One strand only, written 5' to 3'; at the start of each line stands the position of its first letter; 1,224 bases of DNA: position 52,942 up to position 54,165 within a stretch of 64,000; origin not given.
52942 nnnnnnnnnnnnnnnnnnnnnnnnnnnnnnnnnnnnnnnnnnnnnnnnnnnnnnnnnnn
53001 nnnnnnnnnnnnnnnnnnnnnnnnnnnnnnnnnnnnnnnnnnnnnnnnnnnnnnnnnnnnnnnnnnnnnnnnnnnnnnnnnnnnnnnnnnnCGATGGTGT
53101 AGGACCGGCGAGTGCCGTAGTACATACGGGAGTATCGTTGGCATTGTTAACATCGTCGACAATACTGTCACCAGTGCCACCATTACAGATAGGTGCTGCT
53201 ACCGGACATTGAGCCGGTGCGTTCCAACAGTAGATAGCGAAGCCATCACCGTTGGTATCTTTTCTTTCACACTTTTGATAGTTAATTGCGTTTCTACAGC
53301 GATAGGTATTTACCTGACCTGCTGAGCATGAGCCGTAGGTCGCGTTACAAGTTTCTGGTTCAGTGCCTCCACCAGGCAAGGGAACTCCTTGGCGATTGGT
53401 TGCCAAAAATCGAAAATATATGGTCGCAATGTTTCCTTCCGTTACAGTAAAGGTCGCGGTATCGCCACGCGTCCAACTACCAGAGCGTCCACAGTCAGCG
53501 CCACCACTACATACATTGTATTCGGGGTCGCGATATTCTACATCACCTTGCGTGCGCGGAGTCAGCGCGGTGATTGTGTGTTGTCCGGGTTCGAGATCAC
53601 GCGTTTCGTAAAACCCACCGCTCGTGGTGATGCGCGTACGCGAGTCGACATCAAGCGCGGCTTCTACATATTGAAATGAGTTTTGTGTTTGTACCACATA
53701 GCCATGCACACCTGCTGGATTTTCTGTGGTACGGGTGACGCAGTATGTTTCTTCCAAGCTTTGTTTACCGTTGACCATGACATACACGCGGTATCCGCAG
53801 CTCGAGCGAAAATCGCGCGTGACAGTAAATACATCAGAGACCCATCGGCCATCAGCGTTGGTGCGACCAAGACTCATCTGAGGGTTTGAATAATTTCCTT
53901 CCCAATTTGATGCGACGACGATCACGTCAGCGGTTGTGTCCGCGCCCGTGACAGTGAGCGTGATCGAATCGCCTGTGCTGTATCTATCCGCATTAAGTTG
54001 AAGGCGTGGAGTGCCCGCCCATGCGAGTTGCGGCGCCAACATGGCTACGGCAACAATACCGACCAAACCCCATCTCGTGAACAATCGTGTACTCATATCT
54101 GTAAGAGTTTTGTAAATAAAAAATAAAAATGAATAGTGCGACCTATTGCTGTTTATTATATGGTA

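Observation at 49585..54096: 4.5 kb gene for a 1503-aa secreted protein with polyproline linkers and internally duplicated modules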

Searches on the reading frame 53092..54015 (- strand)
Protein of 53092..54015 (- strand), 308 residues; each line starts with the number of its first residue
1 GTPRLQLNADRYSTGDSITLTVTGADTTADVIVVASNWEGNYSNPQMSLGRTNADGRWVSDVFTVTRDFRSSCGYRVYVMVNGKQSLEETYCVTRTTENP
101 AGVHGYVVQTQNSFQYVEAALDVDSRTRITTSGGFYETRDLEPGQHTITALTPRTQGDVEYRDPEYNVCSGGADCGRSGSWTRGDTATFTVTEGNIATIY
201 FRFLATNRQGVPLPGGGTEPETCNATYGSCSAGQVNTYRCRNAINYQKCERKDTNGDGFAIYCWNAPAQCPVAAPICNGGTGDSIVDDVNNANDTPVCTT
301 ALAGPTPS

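Call 101: search_solved_structures(query=A13, max_evalue=5, show_alignments=2)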
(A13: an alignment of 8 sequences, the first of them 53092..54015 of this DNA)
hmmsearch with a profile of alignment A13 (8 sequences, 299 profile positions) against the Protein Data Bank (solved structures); distinct sequences matched with E-value up to 5: 2.
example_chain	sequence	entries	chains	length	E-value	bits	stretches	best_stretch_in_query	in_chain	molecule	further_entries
6qx4_A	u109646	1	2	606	0.16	14.6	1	29-102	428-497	S-layer protein sap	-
8s80_A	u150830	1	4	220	0.41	13.2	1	29-94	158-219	S-layer protein sap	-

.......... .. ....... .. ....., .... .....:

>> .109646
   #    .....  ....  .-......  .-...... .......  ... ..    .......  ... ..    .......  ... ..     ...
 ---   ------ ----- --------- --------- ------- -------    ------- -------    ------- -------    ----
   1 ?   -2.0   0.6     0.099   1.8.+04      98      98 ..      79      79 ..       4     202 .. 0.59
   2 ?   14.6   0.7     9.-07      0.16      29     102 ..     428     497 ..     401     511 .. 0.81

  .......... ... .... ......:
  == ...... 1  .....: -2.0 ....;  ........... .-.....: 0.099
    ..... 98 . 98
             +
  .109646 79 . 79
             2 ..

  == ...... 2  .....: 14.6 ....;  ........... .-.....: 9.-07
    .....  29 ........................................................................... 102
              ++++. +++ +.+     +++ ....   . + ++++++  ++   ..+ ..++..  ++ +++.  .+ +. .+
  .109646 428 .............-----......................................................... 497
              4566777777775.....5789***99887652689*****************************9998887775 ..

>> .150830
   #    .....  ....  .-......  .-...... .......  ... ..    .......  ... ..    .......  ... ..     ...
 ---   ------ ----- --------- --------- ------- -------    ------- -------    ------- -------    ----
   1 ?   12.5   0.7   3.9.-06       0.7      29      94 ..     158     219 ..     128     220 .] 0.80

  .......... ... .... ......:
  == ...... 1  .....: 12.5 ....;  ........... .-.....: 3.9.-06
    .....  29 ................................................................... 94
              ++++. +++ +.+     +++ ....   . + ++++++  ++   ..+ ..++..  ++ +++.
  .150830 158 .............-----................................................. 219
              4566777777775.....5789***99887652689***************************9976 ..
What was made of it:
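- On S-layer proteins: The Sap match is E 0.16 (call 101).
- The Sap matches are generic Ig-like folds, and the sequence-profile match is not significant (E 0.16, call 101).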

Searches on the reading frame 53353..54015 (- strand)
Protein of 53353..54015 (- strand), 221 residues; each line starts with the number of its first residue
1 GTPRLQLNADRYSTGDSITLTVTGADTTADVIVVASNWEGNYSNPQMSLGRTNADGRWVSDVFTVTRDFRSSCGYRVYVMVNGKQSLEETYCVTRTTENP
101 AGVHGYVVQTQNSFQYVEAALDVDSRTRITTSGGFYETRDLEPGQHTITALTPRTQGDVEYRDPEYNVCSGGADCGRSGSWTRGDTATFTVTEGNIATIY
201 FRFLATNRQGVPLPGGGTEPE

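Call 21: search_protein_families(library=pfam, proteins=[window:53353-54015:-], max_evalue=5)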
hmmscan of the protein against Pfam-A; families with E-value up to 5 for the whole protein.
seq(221 aa): 1 family
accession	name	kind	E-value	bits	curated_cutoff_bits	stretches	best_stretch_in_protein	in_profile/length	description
PF13620.12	CarboxypepD_reg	-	0.65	10.8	32.3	1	104-151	3-55/82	Carboxypeptidase regulatory-like domain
